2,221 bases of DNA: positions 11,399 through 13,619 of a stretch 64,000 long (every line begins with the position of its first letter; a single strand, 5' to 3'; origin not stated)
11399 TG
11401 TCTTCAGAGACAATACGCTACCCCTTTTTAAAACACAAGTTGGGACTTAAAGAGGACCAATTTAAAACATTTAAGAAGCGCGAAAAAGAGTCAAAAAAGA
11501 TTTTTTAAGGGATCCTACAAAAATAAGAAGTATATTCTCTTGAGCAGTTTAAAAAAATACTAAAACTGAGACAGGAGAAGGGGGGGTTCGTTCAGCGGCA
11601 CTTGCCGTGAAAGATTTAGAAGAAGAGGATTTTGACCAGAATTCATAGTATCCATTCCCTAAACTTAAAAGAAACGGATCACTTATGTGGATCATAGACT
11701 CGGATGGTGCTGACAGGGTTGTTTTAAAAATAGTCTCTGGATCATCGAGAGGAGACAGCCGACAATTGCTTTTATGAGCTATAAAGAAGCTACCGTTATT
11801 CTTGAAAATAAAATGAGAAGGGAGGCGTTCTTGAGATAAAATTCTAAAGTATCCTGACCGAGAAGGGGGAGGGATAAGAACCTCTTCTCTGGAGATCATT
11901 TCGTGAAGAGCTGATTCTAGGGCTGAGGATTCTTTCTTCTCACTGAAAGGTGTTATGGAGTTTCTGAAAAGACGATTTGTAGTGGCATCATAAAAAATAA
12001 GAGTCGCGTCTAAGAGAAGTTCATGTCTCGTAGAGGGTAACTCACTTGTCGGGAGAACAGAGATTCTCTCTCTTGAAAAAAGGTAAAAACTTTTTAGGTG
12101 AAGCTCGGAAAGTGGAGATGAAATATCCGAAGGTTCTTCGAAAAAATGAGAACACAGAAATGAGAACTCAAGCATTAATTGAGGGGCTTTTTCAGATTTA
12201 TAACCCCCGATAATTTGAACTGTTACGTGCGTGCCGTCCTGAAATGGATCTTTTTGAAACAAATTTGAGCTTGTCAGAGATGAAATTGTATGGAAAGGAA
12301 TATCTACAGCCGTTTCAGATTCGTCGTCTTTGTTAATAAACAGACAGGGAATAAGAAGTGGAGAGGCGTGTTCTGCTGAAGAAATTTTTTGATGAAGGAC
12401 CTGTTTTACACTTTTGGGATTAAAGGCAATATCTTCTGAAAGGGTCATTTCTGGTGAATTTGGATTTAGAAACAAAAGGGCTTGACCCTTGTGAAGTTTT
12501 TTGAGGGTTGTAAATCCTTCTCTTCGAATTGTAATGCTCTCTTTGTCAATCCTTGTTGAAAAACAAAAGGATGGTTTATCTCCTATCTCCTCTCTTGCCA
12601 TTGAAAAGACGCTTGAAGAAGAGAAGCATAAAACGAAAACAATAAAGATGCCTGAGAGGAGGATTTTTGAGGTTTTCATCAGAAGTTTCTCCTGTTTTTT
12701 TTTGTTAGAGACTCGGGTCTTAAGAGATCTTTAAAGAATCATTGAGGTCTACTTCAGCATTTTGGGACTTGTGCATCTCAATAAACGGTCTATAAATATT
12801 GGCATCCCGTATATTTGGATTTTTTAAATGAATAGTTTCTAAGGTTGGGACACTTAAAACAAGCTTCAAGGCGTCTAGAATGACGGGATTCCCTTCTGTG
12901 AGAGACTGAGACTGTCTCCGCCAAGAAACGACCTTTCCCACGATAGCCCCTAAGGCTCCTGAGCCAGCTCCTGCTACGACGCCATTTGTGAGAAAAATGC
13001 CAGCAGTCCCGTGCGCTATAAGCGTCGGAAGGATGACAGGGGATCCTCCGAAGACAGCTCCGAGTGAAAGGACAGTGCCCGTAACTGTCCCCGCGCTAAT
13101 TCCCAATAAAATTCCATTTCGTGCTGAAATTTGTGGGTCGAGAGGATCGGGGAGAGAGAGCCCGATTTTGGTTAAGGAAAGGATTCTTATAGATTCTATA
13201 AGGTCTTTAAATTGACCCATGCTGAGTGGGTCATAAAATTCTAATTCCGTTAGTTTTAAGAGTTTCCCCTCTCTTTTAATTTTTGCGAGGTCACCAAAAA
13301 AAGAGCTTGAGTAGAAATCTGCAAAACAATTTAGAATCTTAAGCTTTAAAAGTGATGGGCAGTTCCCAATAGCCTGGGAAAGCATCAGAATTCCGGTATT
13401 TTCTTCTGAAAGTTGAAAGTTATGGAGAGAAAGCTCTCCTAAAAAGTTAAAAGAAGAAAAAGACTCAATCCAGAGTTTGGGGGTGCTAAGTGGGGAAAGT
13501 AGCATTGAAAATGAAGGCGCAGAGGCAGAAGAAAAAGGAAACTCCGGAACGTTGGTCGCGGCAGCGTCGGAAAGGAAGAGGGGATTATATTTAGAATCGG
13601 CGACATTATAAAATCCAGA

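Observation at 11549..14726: Tandem paralogous secreted proteins with a shared ~130-aa N-terminal domain and divergent C-termini, one ending in a glycine-zipper membrane hairpin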

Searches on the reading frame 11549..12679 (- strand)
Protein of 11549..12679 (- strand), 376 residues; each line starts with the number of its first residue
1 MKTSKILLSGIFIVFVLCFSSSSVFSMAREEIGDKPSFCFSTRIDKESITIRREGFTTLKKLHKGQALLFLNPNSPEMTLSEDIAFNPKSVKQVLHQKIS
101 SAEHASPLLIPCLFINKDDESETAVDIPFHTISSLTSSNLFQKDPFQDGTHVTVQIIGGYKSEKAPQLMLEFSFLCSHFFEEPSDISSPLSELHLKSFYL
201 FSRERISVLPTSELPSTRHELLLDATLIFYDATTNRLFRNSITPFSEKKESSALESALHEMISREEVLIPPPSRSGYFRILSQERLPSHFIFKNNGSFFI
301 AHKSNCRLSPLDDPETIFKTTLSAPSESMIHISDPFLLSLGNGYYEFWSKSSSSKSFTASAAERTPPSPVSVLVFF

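Call 5: search_protein_families(library=pfam, proteins=[window:11549-12679:-], max_evalue=0.01)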
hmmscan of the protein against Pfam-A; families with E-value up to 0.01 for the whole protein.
window:11549-12679:- (376 aa): 0 families

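Call 6: search_protein_families(library=ncbifam, proteins=[window:11549-12679:-], max_evalue=0.01)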
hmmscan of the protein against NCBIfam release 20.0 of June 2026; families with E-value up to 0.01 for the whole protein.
window:11549-12679:- (376 aa): 0 families

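Call 9: find_homologous_proteins(query=window:11549-12679:-, max_evalue=0.01)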
Query window:11549-12679:- (376 aa): 3 proteins with E <= 0.01 among 3338 candidates.
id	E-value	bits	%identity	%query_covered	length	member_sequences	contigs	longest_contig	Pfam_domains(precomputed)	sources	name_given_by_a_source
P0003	2.6e-225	765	100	93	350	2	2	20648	-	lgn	-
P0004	3.2e-98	347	81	55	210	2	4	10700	-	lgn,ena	-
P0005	6.7e-82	294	47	93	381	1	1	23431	-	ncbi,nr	ncbi:MAG: hypothetical protein JSS34_04245 [Proteobacteria bacterium]|nr:hypothetical protein [Pseud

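Call 11: find_encoding_contigs(protein=P0005, flank=10000, max_places=4)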
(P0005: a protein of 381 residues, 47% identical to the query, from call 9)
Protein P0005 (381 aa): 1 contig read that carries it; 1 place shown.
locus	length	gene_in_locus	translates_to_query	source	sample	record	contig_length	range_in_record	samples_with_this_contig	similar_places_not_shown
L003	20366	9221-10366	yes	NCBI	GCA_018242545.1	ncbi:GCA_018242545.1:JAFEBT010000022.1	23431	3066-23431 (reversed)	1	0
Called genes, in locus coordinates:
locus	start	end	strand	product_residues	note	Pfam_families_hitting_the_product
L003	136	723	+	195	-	PF00326:Peptidase_S9, PF12146:Hydrolase_4 (weak)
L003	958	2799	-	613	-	PF12969:DUF3857, PF12970:DUF3858 (weak)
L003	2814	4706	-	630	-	PF12969:DUF3857, PF01841:Transglut_core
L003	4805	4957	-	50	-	-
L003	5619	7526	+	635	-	PF00012:HSP70, PF06723:MreB_Mbl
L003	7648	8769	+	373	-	PF00226:DnaJ, PF01556:DnaJ_C, PF00684:DnaJ_CXXCXGXG, PF27439:DnaJ_C_2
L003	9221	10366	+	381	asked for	-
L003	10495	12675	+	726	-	PF05954:Phage_GPD, PF04717:Phage_base_V, PF22178:Gp5_trimer_C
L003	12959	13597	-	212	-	-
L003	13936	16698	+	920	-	PF02739:5_3_exonuc_N, PF01367:5_3_exonuc, PF01612:DNA_pol_A_exo1, PF00476:DNA_pol_A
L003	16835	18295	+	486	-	PF03219:TLC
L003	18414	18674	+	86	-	-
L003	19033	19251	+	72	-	-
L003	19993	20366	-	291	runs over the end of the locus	PF01039:Carboxyl_trans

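Call 15: search_protein_families(library=pfam, proteins=[window:11549-12679:-, P0005], max_evalue=10)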
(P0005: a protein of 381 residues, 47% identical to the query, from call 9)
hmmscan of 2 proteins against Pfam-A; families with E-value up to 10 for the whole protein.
window:11549-12679:- (376 aa): 1 family
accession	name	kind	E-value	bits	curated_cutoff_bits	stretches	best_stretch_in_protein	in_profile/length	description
PF17294.7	Lipoprotein_22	-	0.33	11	28.5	1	52-81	67-96/166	Uncharacterised lipoprotein family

P0005 (381 aa): 0 families

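Call 20: find_related_loci(query=A1, collection=genome_contigs, flank=10000)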
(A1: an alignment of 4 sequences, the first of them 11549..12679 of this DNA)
Query A1 (376 aa) in genome_contigs; peptide patterns used: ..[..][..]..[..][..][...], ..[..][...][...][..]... (x = any residue, [..] = any of these).
60 stretches matched a pattern, but none encodes a relative of the query by tblastn (E <= 1e-3).

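Call 23: search_protein_representatives(alignment_id=A1)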
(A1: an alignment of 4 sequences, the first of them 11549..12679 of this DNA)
Query: 4 sequences, 384 profile positions. Proteins with E-value up to 0.001 (for the whole library): 6; up to 1e-10: 5; up to 1e-30: 4. The best 6 are listed.
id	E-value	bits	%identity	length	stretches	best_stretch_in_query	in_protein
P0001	2.6e-176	602.8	-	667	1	1-382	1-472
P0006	2.1e-93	329.9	-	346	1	8-354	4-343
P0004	1.1e-69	251.8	-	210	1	170-380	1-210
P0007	3.8e-37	144.7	-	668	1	1-380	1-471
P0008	1.0e-20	90.7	-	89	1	1-71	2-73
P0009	3.9e-05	39.4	-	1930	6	71-119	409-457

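Call 25: find_encoding_contigs(protein=P0007, flank=10000, max_places=4)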
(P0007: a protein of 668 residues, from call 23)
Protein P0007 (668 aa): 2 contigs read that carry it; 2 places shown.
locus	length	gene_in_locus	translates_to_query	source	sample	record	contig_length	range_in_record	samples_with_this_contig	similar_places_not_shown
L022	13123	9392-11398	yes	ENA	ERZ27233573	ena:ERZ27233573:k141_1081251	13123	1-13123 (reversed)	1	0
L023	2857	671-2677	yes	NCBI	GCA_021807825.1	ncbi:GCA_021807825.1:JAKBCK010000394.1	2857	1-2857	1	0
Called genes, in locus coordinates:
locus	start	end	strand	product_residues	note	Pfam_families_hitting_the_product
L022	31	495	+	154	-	PF08843:AbiEii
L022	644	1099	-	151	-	PF01316:Arg_repressor, PF02863:Arg_repressor_C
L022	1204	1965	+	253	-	PF00497:SBP_bac_3, PF10613:Lig_chan-Glu_bd (weak)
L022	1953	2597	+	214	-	PF00528:BPD_transp_1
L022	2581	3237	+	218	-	PF00005:ABC_tran, PF13304:AAA_21 (faint)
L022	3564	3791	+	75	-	PF13191:AAA_16 (faint), PF13173:AAA_14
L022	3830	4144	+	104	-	PF13635:DUF4143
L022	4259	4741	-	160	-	PF10116:Host_attach, PF18856:baeRF_family12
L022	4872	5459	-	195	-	PF00578:AhpC-TSA, PF08534:Redoxin, PF10417:1-cysPrx_C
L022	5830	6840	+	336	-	-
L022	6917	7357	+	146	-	-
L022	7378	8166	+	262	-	PF04972:BON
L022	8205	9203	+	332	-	PF02951:GSH-S_N, PF02955:GSH-S_ATP, PF08443:RimK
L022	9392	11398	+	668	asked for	-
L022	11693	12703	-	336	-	PF12849:PBP_like_2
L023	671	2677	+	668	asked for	-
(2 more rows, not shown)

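Call 26: find_encoding_contigs(protein=P0006, flank=10000, max_places=4)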
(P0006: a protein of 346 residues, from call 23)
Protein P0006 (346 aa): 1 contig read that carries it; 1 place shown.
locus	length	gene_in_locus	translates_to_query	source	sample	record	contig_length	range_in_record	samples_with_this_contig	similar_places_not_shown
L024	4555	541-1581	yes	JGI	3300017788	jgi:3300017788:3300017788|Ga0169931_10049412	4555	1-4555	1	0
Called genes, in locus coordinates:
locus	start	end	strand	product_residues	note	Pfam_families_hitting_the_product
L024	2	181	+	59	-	?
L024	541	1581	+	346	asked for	-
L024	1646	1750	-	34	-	-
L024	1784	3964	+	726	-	PF05954:Phage_GPD, PF04717:Phage_base_V, PF22178:Gp5_trimer_C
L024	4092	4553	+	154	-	?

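Call 34: search_solved_structures(query=A3, max_evalue=10)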
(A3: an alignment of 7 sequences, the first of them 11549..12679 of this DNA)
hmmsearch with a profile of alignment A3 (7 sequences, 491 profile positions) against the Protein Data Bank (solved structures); distinct sequences matched with E-value up to 10: 1.
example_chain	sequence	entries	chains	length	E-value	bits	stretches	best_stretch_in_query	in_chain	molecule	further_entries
8y6v_C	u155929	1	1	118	0.86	11.5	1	209-262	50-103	gp244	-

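Call 47: predict_structure(alignment_id=A3)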
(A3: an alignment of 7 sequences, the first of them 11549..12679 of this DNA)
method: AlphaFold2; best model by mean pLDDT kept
length: 376 residues; sequences in the alignment: 7
mean_pLDDT: 50.5   pTM: 0.38
mean pLDDT of the five models: 50.5, 48.3, 45.5, 44.7, 43.2
residues with pLDDT >= 90: 0; 70-90: 84; 50-70: 87; < 50: 205
segments of 3 or more residues with pLDDT < 50: 1-5, 15-43, 101-103, 139-147, 178-224, 239-267, 283-303, 319-338, 340-376
pLDDT, mean of each block of 10 residues (from residue 1): 49 47 27 35 59 81 88 80 86 70 59 87 82 61 46 71 63 58 32 31 23 27 48 50 27 24 39 61 46 39 53 56 39 42 38 27 31 24
secondary structure, 60 per line:
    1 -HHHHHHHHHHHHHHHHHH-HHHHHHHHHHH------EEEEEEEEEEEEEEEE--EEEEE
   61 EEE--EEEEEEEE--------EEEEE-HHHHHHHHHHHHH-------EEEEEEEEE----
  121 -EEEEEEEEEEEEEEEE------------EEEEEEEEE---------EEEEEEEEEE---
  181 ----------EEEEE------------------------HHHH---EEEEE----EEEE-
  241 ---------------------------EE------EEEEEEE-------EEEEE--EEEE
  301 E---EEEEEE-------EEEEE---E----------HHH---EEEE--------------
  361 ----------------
elements in order: H2-19 H21-31 E38-53 E56-63 E66-73 E82-86 H88-100 E108-116 E122-137 E150-158 E168-177 E191-195 H220-223 E227-231 E236-239 E276-282 E290-294 E297-301 E305-310 E318-322 E343-346

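Call 72: search_protein_families(library=padloc, proteins=[window:11549-12679:-, P0005, P0007], max_evalue=0.1)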
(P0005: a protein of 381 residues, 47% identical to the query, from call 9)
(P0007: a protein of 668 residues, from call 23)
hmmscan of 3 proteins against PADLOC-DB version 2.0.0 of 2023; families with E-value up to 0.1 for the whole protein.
window:11549-12679:- (376 aa): 0 families

P0005 (381 aa): 0 families

P0007 (668 aa): 0 families

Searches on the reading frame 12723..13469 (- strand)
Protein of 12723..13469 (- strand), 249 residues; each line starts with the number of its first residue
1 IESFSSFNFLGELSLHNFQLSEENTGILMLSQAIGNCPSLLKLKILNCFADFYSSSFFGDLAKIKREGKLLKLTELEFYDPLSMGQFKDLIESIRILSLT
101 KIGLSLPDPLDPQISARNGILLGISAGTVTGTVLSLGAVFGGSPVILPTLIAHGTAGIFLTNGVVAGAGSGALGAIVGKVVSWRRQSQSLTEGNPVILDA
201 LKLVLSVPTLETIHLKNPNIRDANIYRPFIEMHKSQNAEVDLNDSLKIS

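Call 75: search_solved_structures(query=A4, max_evalue=10)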
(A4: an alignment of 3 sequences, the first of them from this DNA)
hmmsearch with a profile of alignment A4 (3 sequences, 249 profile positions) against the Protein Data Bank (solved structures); distinct sequences matched with E-value up to 10: 5.
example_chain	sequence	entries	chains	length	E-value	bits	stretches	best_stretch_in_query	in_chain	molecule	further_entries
3vx6_A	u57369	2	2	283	0.05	15.9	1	40-98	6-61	E1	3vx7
7ppp_A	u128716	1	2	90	0.91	11.8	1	29-56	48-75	Zinc finger protein 276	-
3o5c_A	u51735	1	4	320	2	10.6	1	198-227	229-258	Cytochrome c551 peroxidase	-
6pe4_Q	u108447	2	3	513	3.4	9.9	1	104-175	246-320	Cation transporter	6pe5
4xu6_A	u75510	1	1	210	9.4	8.4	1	96-181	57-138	Uncharacterized protein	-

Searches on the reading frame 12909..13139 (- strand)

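Call 76: search_protein_families(library=pfam, proteins=[window:12909-13139:-], max_evalue=10)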
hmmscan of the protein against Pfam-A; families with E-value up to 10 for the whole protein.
seq(77 aa): 1 family
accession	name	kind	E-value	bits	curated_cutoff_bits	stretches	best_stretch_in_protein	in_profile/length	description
PF12597.13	Cox20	-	0.47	10.7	25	1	6-25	25-44/101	Cytochrome c oxidase assembly protein COX20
